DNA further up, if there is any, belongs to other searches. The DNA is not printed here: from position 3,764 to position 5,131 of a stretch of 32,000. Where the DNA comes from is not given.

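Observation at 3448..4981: Flavin module co-transcribed with the aromatic activator: PNPOx-like protein plus archaeal-type riboflavin kinase fused to a HAD phosphatase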

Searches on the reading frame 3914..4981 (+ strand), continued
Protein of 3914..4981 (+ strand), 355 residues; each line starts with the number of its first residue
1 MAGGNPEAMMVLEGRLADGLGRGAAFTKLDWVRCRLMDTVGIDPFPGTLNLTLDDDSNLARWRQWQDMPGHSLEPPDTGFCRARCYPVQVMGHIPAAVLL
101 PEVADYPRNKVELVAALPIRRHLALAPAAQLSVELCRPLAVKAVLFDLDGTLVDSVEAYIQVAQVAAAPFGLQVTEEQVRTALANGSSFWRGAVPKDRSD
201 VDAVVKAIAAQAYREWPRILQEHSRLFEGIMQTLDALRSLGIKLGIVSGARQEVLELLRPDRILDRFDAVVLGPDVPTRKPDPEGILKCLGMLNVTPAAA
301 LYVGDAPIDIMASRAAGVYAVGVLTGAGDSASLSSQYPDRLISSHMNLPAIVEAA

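Call 25: search_solved_structures(query=window:3941-4981:+, max_evalue=0.000001, show_alignments=3)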
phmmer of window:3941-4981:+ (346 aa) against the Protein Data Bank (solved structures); distinct sequences matched with E-value up to 0.000001: 59.
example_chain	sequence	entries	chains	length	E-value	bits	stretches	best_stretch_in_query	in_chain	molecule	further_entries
3d6j_A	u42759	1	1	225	1.1e-19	74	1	134-339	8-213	Putative haloacid dehalogenase-like hydrolase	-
2nyv_A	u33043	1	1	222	3.7e-17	65.7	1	131-339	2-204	Phosphoglycolate phosphatase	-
2yy6_A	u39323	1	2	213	7.5e-17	64.7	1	133-339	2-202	phosphoglycolate phosphatase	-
3kbb_A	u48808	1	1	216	1.1e-15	60.8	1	133-324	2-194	Phosphorylated carbohydrates phosphatase TM_1254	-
3nas_A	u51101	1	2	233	1.9e-14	56.7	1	132-317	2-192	beta-phosphoglucomutase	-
2hdo_A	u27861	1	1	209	1.2e-13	54.1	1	132-310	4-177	Phosphoglycolate phosphatase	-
2gfh_A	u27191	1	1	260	3.3e-13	52.7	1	178-344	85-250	haloacid dehalogenase-like hydrolase domain containing 4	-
4rn3_A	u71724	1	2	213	3.5e-13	52.6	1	131-312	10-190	HAD superfamily hydrolase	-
2w4m_A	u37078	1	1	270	6.1e-13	51.8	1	178-344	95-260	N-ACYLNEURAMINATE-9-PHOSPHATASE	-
4knw_A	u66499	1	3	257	6.3e-13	51.8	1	178-344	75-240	N-acylneuraminate-9-phosphatase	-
4knv_A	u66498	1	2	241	1.8e-12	50.3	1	178-344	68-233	N-acylneuraminate-9-phosphatase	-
2hsz_A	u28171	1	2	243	3.1e-12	49.5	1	133-335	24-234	novel predicted phosphatase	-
3e58_A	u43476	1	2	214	1.1e-11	47.7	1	132-310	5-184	putative Beta-phosphoglucomutase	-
4ygq_A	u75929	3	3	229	1.5e-11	47.3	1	133-322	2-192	Hydrolase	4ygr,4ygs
3dv9_A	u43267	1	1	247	1.9e-11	46.9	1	130-318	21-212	beta-phosphoglucomutase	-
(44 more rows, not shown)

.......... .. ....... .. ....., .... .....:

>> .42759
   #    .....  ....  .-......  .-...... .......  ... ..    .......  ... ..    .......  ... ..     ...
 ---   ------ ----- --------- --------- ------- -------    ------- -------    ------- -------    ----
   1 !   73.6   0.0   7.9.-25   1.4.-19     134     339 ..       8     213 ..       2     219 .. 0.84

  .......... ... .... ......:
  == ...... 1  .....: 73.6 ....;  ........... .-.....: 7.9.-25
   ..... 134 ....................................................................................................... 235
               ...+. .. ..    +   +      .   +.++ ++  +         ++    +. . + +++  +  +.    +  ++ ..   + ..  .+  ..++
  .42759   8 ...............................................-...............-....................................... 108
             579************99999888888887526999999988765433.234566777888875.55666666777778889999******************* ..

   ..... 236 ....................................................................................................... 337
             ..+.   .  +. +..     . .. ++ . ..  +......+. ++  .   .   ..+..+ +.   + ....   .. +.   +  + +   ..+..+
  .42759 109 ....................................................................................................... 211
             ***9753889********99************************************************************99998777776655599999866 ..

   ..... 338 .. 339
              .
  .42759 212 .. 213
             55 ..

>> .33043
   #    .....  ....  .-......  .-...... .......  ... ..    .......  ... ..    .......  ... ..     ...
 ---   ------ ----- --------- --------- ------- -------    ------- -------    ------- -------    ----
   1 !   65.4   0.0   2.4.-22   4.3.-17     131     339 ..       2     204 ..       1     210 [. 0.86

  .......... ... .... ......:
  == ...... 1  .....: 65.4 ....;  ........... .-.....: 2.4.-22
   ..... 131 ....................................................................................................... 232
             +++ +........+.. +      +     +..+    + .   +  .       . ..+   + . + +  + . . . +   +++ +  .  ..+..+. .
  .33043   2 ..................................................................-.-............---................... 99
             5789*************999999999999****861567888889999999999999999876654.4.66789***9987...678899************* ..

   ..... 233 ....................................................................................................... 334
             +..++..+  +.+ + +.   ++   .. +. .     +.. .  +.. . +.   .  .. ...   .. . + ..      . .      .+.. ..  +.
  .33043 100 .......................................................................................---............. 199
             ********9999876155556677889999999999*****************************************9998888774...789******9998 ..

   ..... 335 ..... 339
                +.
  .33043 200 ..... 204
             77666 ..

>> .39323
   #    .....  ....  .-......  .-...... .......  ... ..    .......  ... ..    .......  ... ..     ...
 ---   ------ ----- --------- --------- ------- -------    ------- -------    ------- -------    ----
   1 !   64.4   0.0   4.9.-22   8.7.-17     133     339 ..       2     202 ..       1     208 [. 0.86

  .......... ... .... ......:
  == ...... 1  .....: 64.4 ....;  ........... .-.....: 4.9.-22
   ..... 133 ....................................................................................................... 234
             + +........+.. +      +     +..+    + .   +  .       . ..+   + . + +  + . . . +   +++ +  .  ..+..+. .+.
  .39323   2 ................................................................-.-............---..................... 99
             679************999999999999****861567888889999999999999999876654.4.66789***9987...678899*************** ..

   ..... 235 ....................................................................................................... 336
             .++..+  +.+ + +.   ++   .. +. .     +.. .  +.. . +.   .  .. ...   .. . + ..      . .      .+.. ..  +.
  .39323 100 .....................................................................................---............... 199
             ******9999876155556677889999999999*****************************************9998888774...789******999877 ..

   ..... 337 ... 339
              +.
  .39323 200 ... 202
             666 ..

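Call 32: find_encoding_contigs(protein=P0018, flank=7000, max_places=1)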
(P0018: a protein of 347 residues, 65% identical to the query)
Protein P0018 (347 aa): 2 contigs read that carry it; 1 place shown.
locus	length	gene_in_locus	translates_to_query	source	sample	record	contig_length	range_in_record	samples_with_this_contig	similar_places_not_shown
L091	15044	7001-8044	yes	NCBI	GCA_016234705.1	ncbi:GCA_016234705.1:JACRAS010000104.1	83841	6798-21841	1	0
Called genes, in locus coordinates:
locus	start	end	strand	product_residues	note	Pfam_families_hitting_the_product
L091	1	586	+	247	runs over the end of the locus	-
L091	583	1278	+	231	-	-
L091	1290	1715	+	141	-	-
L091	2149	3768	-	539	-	PF03235:GmrSD_N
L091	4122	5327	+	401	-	PF07690:MFS_1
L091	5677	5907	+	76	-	PF16277:DUF4926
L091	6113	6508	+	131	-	PF22513:FitA-like_RHH, PF03869:Arc (weak)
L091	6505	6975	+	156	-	PF01850:PIN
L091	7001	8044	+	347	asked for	PF01982:CTP-dep_RFKase, PF00702:Hydrolase, PF12710:HAD, PF13419:HAD_2, PF13242:Hydrolase_like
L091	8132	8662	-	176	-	PF07813:LTXXQ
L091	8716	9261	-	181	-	PF13436:Gly-zipper_OmpA (weak)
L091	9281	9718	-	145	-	-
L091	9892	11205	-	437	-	PF00696:AA_kinase, PF00583:Acetyltransf_1, PF13673:Acetyltransf_10 (weak), PF13508:Acetyltransf_7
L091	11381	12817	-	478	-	PF07399:Na_H_antiport_3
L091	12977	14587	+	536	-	PF05231:MASE1, PF00512:HisKA (weak), PF02518:HATPase_c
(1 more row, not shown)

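Call 33: find_encoding_contigs(protein=P0091, flank=7000, max_places=1)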
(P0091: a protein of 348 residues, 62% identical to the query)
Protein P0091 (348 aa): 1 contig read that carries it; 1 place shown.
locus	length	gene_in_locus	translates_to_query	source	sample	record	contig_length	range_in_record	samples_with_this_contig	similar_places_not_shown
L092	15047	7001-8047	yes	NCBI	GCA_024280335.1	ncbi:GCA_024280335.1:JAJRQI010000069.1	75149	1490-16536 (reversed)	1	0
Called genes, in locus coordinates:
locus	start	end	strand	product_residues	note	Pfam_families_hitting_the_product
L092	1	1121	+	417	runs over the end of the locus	PF06792:UPF0261, PF23189:UPF0261_C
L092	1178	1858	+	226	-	PF00571:CBS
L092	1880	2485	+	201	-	PF02441:Flavoprotein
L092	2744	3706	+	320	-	PF13557:Phenol_MetA_deg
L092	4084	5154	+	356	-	PF00871:Acetate_kinase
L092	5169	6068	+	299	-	PF01515:PTA_PTB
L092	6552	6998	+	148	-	PF01243:PNPOx_N, PF16242:Pyrid_ox_like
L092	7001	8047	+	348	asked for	PF01982:CTP-dep_RFKase, PF00702:Hydrolase, PF12710:HAD, PF13419:HAD_2, PF13242:Hydrolase_like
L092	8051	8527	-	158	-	PF01243:PNPOx_N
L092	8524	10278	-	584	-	PF06505:XylR_N, PF02830:V4R, PF00158:Sigma54_activat, PF01078:Mg_chelatase (faint), PF14532:Sigma54_activ_2, PF07728:AAA_5 (weak), PF25601:AAA_lid_14, PF02954:HTH_8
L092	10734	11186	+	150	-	PF00583:Acetyltransf_1, PF13508:Acetyltransf_7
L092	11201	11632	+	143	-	PF02082:Rrf2, PF08100:Dimerisation (faint)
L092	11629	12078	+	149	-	-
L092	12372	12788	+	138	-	PF00376:MerR, PF13411:MerR_1, PF09278:MerR-DNA-bind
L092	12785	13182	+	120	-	PF02411:MerT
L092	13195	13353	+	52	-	-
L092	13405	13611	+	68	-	-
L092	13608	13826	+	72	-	PF11431:Transport_MerF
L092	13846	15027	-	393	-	PF01053:Cys_Met_Meta_PP, PF01212:Beta_elim_lyase (faint)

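Call 34: find_encoding_contigs(protein=P0069, flank=7000, max_places=1)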
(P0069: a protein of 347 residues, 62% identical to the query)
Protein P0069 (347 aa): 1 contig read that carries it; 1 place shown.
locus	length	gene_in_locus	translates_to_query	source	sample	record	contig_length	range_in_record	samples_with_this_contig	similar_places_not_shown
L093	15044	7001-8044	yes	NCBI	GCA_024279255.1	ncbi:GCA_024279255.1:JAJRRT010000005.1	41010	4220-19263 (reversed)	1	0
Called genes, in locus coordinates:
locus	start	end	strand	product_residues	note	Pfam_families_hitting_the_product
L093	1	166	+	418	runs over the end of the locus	PF06792:UPF0261, PF23189:UPF0261_C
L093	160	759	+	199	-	PF00293:NUDIX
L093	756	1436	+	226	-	PF00571:CBS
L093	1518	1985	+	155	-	-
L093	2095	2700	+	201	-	PF02441:Flavoprotein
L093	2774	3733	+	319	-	PF13557:Phenol_MetA_deg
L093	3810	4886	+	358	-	PF00871:Acetate_kinase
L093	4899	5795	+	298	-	PF01515:PTA_PTB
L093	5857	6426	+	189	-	PF00293:NUDIX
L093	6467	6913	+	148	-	PF01243:PNPOx_N, PF16242:Pyrid_ox_like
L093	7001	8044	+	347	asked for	PF01982:CTP-dep_RFKase, PF00702:Hydrolase, PF12710:HAD, PF13419:HAD_2, PF13242:Hydrolase_like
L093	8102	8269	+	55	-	-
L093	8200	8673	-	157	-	PF01243:PNPOx_N (weak), PF12900:Pyridox_ox_2 (weak)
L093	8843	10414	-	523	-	PF08448:PAS_4, PF13426:PAS_9, PF00989:PAS, PF08448:PAS_4, PF13188:PAS_8 (weak), PF08447:PAS_3, PF13426:PAS_9, PF07228:SpoIIE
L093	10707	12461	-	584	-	PF06505:XylR_N, PF02830:V4R (weak), PF00158:Sigma54_activat, PF14532:Sigma54_activ_2, PF07728:AAA_5 (weak), PF25601:AAA_lid_14, PF02954:HTH_8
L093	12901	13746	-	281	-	PF04909:Amidohydro_2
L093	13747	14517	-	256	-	PF00378:ECH_1, PF16113:ECH_2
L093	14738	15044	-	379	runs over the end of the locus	PF00378:ECH_1, PF16113:ECH_2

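Call 66: search_protein_families(library=pfam, proteins=[L092:6552-6998:+, L093:160-759:+, L093:5857-6426:+, L088:7735-7995:+], max_evalue=0.001)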
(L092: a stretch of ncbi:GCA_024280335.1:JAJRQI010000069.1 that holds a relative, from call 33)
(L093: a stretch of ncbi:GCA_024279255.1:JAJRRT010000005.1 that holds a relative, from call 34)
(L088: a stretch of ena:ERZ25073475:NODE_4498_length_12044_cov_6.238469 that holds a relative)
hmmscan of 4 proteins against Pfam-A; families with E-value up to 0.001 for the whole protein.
L092:6552-6998:+ (148 aa): 2 families
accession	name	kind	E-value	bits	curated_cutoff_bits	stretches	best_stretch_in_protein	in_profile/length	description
PF01243.27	PNPOx_N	-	1.7e-19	70.8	28.1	1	5-127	2-118/120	Pyridoxamine 5'-phosphate oxidase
PF16242.11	Pyrid_ox_like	-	3.7e-11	43.2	28.8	1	41-124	40-121/149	Pyridoxamine 5'-phosphate oxidase like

L093:160-759:+ (199 aa): 1 family
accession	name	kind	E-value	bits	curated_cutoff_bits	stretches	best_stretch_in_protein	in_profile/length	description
PF00293.34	NUDIX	-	3.1e-10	40.6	21.1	1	50-161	9-123/134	NUDIX domain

L093:5857-6426:+ (189 aa): 1 family
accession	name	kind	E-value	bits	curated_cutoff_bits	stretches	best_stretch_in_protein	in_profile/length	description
PF00293.34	NUDIX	-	1.1e-15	58.3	21.1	1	37-165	2-133/134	NUDIX domain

L088:7735-7995:+ (86 aa): 0 families

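Call 73: find_encoding_contigs(protein=P0145, flank=9000, max_places=1)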
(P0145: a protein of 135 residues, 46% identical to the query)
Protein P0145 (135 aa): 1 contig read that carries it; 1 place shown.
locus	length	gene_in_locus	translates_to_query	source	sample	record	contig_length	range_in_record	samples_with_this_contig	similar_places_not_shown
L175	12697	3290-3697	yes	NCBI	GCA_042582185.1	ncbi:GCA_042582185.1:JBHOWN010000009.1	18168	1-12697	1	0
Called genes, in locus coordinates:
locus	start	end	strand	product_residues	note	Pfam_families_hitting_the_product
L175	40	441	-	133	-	-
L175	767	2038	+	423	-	PF07690:MFS_1, PF11700:ATG22 (weak), PF07690:MFS_1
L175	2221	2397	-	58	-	PF01695:IstB_IS21 (weak)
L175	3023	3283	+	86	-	-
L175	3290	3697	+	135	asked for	PF01982:CTP-dep_RFKase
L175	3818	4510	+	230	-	PF00702:Hydrolase, PF13419:HAD_2, PF13242:Hydrolase_like (weak)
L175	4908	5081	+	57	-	PF00404:Dockerin_1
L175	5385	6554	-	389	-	PF14657:Arm-DNA-bind_4 (weak), PF14659:Phage_int_SAM_3, PF00589:Phage_integrase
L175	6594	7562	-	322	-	-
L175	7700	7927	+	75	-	PF12728:HTH_17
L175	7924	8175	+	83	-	-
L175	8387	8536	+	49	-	-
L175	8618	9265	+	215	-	-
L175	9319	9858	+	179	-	-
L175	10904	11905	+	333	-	-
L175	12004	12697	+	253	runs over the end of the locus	-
